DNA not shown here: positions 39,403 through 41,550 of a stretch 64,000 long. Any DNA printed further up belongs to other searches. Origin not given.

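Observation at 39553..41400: Stand-alone HerA-family ATPase beside sepF/DivIVA with no obvious nuclease or Sir2 partner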

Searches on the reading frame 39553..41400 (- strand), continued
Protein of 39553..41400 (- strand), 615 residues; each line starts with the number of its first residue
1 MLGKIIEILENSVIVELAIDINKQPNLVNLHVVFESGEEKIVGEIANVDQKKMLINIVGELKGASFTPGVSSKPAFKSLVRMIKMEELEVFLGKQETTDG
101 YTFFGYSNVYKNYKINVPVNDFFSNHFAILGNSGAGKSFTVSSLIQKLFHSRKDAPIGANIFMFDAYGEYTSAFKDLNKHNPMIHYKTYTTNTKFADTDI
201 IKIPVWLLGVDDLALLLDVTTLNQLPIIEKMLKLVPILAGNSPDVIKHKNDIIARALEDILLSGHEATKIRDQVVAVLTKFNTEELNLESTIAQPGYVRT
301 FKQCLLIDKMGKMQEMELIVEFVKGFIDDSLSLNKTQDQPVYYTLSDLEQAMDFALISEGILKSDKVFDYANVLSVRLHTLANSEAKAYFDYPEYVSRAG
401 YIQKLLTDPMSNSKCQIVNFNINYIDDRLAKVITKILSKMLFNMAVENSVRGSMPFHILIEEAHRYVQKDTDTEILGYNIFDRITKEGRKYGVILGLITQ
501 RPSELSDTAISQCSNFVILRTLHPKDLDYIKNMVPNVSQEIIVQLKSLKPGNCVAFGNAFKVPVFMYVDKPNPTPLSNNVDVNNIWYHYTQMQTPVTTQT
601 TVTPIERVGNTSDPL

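Call 41: get_annotated_region(hit=H11, flank=6000)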
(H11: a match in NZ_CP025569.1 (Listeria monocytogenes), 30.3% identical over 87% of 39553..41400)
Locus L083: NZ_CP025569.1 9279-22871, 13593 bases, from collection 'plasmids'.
description: Listeria monocytogenes strain PIR00540 plasmid pPIR00540, complete sequence
organism: Listeria monocytogenes (NCBI taxid 1639)
taxonomy: Bacteria; Bacillota; Bacilli; Bacillales; Listeriaceae; Listeria; Listeria monocytogenes
host: -; source: -; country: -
typing (MOB-suite, as given by PLSDB): mobilizable; replicon rep_cluster_110; relaxase MOBP
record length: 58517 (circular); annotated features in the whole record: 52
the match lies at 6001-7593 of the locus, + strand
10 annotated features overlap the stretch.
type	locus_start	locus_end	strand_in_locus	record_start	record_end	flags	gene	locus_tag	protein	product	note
CDS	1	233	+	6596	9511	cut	-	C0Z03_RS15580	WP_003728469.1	Tn3 family transposase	-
CDS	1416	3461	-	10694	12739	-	copB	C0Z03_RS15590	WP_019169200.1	copper-translocating P-type ATPase CopB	-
CDS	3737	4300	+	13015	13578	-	-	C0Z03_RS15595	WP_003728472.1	recombinase family protein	GO:0006310 - DNA recombination [Evidence IEA]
CDS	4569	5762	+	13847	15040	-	-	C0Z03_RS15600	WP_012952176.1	SIR2 family protein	-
CDS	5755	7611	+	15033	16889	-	-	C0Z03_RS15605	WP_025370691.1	DUF87 domain-containing protein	-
CDS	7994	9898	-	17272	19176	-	-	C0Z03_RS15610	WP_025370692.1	heavy metal translocating P-type ATPase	-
CDS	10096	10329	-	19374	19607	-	-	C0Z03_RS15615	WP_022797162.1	heavy-metal-associated domain-containing protein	-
CDS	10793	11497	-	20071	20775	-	-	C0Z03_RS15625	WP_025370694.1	Crp/Fnr family transcriptional regulator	GO:0006355 - regulation of DNA-templated transcription [Evidence IEA]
CDS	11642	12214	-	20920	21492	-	-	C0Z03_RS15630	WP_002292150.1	DNA starvation/stationary phase protection protein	-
CDS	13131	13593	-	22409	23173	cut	fetB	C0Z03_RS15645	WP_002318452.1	iron export ABC transporter permease subunit FetB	-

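Call 42: search_protein_representatives(protein=window:39553-41400:-)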
Query: 615 residues. Proteins with E-value up to 0.001 (for the whole library): 4577; up to 1e-10: 1917; up to 1e-30: 193. The best 150 are listed.
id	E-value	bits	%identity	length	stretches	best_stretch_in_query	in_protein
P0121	1.7e-255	865.7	64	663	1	1-594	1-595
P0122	3.4e-222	755.7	58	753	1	2-588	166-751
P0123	2.8e-196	670.2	51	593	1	1-587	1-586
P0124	1.1e-163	562.6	46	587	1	1-588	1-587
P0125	1.5e-156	539.0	44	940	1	2-589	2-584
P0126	2.4e-150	518.5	45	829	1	23-588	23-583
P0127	9.0e-131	453.9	55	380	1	209-587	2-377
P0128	1.6e-127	443.1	39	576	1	3-586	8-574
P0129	7.0e-122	424.5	39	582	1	1-587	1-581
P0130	2.5e-116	406.2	38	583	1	4-586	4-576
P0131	2.2e-112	393.2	37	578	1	24-590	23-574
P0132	4.9e-106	372.2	35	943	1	5-587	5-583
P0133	3.6e-105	369.3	49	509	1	155-531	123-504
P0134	4.9e-104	365.6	43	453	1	184-592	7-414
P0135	5.2e-101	355.6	41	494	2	1-384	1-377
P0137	1.6e-96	340.8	37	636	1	51-589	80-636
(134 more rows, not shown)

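Call 45: find_homologous_proteins(query=A2, max_evalue=1e-10)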
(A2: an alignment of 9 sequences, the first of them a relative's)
Query A2 (9 sequences) (587 aa, profile of the alignment): 7998 proteins with E <= 1e-10 among 8000 candidates; the best 120 are listed.
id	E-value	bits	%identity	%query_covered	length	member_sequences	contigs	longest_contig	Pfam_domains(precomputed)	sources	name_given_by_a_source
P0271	1.5e-273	927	-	-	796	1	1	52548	PF01935.24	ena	-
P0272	2.4e-273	926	-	-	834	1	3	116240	PF01935.24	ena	-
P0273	2.6e-273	926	-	-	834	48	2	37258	PF01935.24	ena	-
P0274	3.2e-273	926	-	-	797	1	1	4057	PF01935.24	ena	-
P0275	3.7e-273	925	-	-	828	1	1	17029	PF01935.24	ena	-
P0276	4.0e-273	925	-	-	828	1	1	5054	PF01935.24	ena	-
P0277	4.1e-273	925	-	-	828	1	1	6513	PF01935.24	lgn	-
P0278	4.1e-273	925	-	-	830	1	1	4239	PF01935.24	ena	-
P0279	4.2e-273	925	-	-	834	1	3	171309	PF01935.24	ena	-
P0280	4.4e-273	925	-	-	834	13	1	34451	PF01935.24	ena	-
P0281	4.5e-273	925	-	-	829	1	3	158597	PF01935.24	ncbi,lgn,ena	-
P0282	4.7e-273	925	-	-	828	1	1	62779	PF01935.24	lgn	-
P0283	4.8e-273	925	-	-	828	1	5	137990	PF01935.24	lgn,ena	-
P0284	5.1e-273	925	-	-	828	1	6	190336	PF01935.24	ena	-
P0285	5.2e-273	925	-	-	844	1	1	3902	PF01935.24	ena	-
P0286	5.7e-273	925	-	-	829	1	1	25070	PF01935.24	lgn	-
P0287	5.9e-273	925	-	-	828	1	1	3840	PF01935.24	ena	-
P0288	6.9e-273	924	-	-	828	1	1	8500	PF01935.24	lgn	-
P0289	7.7e-273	924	-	-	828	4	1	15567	PF01935.24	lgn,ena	-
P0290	8.3e-273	924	-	-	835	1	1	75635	PF01935.24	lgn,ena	-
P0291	8.4e-273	924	-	-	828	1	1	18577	PF01935.24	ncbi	-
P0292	8.4e-273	924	-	-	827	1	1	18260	PF01935.24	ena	-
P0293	1.7e-272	923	-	-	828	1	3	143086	PF01935.24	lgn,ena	-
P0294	2.1e-272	923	-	-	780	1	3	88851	PF01935.24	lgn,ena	-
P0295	2.3e-272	923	-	-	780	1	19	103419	PF01935.24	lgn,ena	-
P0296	2.4e-272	923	-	-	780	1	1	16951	PF01935.24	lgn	-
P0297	2.8e-272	922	-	-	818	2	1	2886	PF01935.24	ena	-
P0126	3.0e-272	922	-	-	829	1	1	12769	PF01935.24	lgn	-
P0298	3.1e-272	922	-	-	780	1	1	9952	PF01935.24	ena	-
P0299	3.9e-272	922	-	-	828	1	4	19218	PF01935.24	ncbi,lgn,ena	-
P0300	4.6e-272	922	-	-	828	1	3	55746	PF01935.24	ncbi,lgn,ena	-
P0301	5.1e-272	922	-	-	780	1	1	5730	PF01935.24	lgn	-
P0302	5.6e-272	921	-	-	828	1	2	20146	PF01935.24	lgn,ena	-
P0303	9.3e-272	921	-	-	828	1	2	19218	PF01935.24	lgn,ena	-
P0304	1.1e-271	920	-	-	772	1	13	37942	PF01935.24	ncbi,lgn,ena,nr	ncbi:MAG: DUF87 domain-containing protein [Bacilli bacterium]|nr:DUF87 domain-containing protein [Ba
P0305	1.5e-271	920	-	-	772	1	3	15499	PF01935.24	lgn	-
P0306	1.7e-271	920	-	-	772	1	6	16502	PF01935.24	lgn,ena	-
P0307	1.7e-270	917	-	-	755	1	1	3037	PF01935.24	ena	-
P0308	2.0e-270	916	-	-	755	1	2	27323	PF01935.24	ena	-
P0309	8.4e-270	914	-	-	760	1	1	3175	PF01935.24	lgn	-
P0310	8.8e-270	914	-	-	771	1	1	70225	PF01935.24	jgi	-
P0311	1.4e-269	914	-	-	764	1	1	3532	PF01935.24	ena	-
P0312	1.5e-269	913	-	-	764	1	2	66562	PF01935.24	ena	-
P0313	1.6e-269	913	-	-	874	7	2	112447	PF01935.24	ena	-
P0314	1.6e-269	913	-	-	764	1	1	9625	PF01935.24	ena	-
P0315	2.0e-269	913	-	-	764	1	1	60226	PF01935.24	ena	-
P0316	2.0e-269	913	-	-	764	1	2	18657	PF01935.24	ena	-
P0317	2.0e-269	913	-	-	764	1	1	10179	PF01935.24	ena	-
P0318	2.0e-269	913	-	-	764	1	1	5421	PF01935.24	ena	-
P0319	2.2e-269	913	-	-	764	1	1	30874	PF01935.24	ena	-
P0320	2.2e-269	913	-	-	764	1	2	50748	PF01935.24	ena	-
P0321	2.2e-269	913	-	-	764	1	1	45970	PF01935.24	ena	-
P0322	2.2e-269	913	-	-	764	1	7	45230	PF01935.24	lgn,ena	-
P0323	2.3e-269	913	-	-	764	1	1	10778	PF01935.24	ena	-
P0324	2.4e-269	913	-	-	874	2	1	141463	PF01935.24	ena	-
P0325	2.4e-269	913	-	-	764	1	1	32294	PF01935.24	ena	-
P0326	2.4e-269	913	-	-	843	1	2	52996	PF01935.24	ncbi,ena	-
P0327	2.4e-269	913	-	-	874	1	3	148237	PF01935.24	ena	-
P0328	2.8e-269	913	-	-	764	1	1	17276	PF01935.24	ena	-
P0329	3.0e-269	912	-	-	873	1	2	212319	PF01935.24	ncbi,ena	-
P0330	3.1e-269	912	-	-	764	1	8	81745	PF01935.24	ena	-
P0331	4.0e-269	912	-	-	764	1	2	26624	PF01935.24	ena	-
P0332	4.3e-269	912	-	-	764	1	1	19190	PF01935.24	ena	-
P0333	4.3e-269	912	-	-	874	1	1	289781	PF01935.24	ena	-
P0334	4.4e-269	912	-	-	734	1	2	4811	PF01935.24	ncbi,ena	-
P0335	4.4e-269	912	-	-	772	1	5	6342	PF01935.24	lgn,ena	-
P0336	4.6e-269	912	-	-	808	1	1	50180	PF01935.24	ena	-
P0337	5.1e-269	912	-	-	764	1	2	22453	PF01935.24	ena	-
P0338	5.3e-269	912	-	-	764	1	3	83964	PF01935.24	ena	-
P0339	5.4e-269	912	-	-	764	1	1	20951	PF01935.24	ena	-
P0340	6.4e-269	911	-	-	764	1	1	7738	PF01935.24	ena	-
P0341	7.0e-269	911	-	-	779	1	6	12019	PF01935.24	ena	-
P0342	7.2e-269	911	-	-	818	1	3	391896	PF01935.24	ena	-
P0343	7.2e-269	911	-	-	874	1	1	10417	PF01935.24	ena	-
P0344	7.5e-269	911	-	-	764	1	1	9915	PF01935.24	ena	-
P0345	7.5e-269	911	-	-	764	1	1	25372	PF01935.24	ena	-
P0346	7.7e-269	911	-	-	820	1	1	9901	PF01935.24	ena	-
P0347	8.1e-269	911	-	-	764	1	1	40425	PF01935.24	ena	-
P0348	8.5e-269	911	-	-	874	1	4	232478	PF01935.24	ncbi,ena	-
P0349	8.7e-269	911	-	-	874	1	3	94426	PF01935.24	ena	-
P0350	8.9e-269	911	-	-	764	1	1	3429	PF01935.24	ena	-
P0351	9.0e-269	911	-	-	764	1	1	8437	PF01935.24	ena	-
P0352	9.1e-269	911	-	-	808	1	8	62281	PF01935.24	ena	-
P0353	9.2e-269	911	-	-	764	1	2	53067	PF01935.24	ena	-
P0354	9.4e-269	911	-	-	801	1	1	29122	PF01935.24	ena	-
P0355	9.5e-269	911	-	-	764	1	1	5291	PF01935.24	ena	-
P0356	1.0e-268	911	-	-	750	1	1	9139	PF01935.24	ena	-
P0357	1.0e-268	911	-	-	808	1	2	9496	PF01935.24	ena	-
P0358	1.0e-268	911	-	-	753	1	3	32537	PF01935.24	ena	-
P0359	1.0e-268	911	-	-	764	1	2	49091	PF01935.24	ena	-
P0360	1.1e-268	911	-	-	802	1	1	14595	PF01935.24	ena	-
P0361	1.1e-268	911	-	-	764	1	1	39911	PF01935.24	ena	-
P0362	1.2e-268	911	-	-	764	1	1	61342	PF01935.24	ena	-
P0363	1.2e-268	911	-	-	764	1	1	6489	PF01935.24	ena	-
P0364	1.2e-268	911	-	-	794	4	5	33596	PF01935.24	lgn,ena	-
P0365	1.2e-268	911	-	-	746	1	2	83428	PF01935.24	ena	-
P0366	1.2e-268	910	-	-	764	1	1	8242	PF01935.24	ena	-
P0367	1.2e-268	910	-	-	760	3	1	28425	PF01935.24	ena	-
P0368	1.2e-268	910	-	-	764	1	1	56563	PF01935.24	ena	-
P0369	1.2e-268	910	-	-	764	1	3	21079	PF01935.24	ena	-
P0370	1.3e-268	910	-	-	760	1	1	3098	PF01935.24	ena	-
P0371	1.3e-268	910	-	-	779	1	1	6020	PF01935.24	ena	-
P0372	1.3e-268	910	-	-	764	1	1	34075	PF01935.24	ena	-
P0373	1.3e-268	910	-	-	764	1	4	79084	PF01935.24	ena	-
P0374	1.3e-268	910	-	-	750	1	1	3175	PF01935.24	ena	-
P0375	1.3e-268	910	-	-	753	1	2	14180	PF01935.24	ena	-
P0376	1.5e-268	910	-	-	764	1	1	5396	PF01935.24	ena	-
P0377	1.5e-268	910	-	-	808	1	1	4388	PF01935.24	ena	-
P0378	1.6e-268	910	-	-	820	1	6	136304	PF01935.24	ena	-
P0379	1.8e-268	910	-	-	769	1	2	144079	PF01935.24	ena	-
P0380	1.8e-268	910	-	-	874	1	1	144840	PF01935.24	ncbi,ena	-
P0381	2.2e-268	910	-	-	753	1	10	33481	PF01935.24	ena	-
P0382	2.3e-268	910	-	-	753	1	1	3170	PF01935.24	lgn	-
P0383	2.5e-268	909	-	-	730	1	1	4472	PF01935.24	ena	-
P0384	2.8e-268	909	-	-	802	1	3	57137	PF01935.24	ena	-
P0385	2.8e-268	909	-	-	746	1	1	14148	PF01935.24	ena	-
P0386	2.8e-268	909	-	-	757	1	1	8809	PF01935.24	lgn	-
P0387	2.9e-268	909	-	-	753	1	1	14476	PF01935.24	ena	-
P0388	3.0e-268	909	-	-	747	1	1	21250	PF01935.24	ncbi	-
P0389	3.1e-268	909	-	-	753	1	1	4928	PF01935.24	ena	-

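Call 46: find_encoding_contigs(protein=P0281, flank=6000, max_places=2)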
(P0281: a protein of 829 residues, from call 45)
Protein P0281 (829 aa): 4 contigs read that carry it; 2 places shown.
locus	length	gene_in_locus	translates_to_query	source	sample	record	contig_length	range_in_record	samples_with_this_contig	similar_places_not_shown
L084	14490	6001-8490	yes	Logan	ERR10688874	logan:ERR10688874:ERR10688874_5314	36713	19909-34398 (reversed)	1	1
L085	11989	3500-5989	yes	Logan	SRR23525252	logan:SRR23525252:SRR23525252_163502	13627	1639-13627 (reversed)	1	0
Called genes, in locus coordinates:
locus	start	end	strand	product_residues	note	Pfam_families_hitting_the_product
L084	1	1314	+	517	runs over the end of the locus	PF12072:RNase_Y_N, PF00013:KH_1 (weak), PF01966:HD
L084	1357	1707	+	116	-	PF17761:DUF1016_N (weak)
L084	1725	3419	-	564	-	PF00753:Lactamase_B, PF12706:Lactamase_B_2, PF23023:Anti-Pycsar_Apyc1 (weak), PF22505:RNase_J_b_CASP, PF07521:RMMBL (weak), PF17770:RNase_J_C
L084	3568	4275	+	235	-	PF02308:MgtC, PF21770:MgtC_SapB_C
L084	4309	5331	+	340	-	PF02881:SRP54_N, PF00448:SRP54, PF13614:AAA_31 (faint)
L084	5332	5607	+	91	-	-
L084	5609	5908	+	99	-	PF04297:UPF0122, PF04545:Sigma70_r4 (weak)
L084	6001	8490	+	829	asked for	PF01935:DUF87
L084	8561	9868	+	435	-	PF02881:SRP54_N, PF00448:SRP54, PF02978:SRP_SPB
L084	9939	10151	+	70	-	-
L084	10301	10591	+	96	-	-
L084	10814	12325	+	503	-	PF00239:Resolvase, PF07508:Recombinase, PF13408:Zn_ribbon_recom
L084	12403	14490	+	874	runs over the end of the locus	PF00690:Cation_ATPase_N, PF00122:E1-E2_ATPase, PF00702:Hydrolase, PF13246:Cation_ATPase, PF00689:Cation_ATPase_C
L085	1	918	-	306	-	?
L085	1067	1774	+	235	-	PF02308:MgtC, PF21770:MgtC_SapB_C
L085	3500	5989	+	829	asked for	PF01935:DUF87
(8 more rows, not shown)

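Call 47: find_encoding_contigs(protein=P0329, flank=6000, max_places=2)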
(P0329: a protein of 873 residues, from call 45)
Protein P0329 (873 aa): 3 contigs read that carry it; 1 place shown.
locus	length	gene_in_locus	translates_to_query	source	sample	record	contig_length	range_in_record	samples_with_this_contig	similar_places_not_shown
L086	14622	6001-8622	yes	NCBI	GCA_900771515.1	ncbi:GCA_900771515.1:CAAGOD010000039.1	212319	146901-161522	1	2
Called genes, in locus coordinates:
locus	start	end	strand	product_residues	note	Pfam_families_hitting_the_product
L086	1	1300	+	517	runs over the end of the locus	PF12072:RNase_Y_N, PF00013:KH_1 (weak), PF01966:HD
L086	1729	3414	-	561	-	PF00753:Lactamase_B, PF12706:Lactamase_B_2, PF23023:Anti-Pycsar_Apyc1 (weak), PF22505:RNase_J_b_CASP, PF07521:RMMBL (weak), PF17770:RNase_J_C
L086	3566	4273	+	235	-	PF02308:MgtC, PF21770:MgtC_SapB_C (weak)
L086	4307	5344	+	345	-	PF02881:SRP54_N, PF00448:SRP54, PF01656:CbiA (faint), PF13614:AAA_31 (faint)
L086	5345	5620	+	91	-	PF07695:7TMR-DISM_7TM (weak)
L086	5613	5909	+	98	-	PF04297:UPF0122, PF04545:Sigma70_r4 (faint)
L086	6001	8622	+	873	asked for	PF01935:DUF87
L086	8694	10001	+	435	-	PF02881:SRP54_N, PF13401:AAA_22 (weak), PF00448:SRP54, PF13207:AAA_17 (weak), PF02978:SRP_SPB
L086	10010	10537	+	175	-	-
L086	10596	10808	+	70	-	-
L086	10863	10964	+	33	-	-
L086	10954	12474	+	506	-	PF00239:Resolvase, PF07508:Recombinase, PF13408:Zn_ribbon_recom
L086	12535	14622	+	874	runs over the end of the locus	PF00690:Cation_ATPase_N, PF00122:E1-E2_ATPase, PF00702:Hydrolase, PF13246:Cation_ATPase, PF00689:Cation_ATPase_C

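Call 48: find_encoding_contigs(protein=P0304, flank=6000, max_places=2)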
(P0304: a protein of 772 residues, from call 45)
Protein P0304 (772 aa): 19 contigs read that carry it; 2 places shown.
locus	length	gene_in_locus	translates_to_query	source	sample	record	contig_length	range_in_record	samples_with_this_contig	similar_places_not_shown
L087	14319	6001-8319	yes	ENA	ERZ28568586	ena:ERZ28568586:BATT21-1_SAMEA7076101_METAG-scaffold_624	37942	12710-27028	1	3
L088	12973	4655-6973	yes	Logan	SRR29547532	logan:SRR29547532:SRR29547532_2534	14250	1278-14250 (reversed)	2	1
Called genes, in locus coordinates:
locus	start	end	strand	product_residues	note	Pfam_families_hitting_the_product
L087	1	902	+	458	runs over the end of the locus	-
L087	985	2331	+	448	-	PF02881:SRP54_N, PF00448:SRP54, PF13614:AAA_31 (faint)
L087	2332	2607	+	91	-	-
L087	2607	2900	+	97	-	PF04297:UPF0122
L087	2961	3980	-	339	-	-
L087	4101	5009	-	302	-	PF00126:HTH_1, PF03466:LysR_substrate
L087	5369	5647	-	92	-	-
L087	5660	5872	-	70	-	-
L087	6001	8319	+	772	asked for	PF01935:DUF87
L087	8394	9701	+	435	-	PF02881:SRP54_N, PF06414:Zeta_toxin (faint), PF13207:AAA_17 (faint), PF13401:AAA_22 (faint), PF00448:SRP54, PF02978:SRP_SPB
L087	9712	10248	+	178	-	-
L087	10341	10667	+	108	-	-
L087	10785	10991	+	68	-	PF01192:RNA_pol_Rpb6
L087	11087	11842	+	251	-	PF02631:RecX_HTH2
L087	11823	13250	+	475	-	-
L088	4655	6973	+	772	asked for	PF01935:DUF87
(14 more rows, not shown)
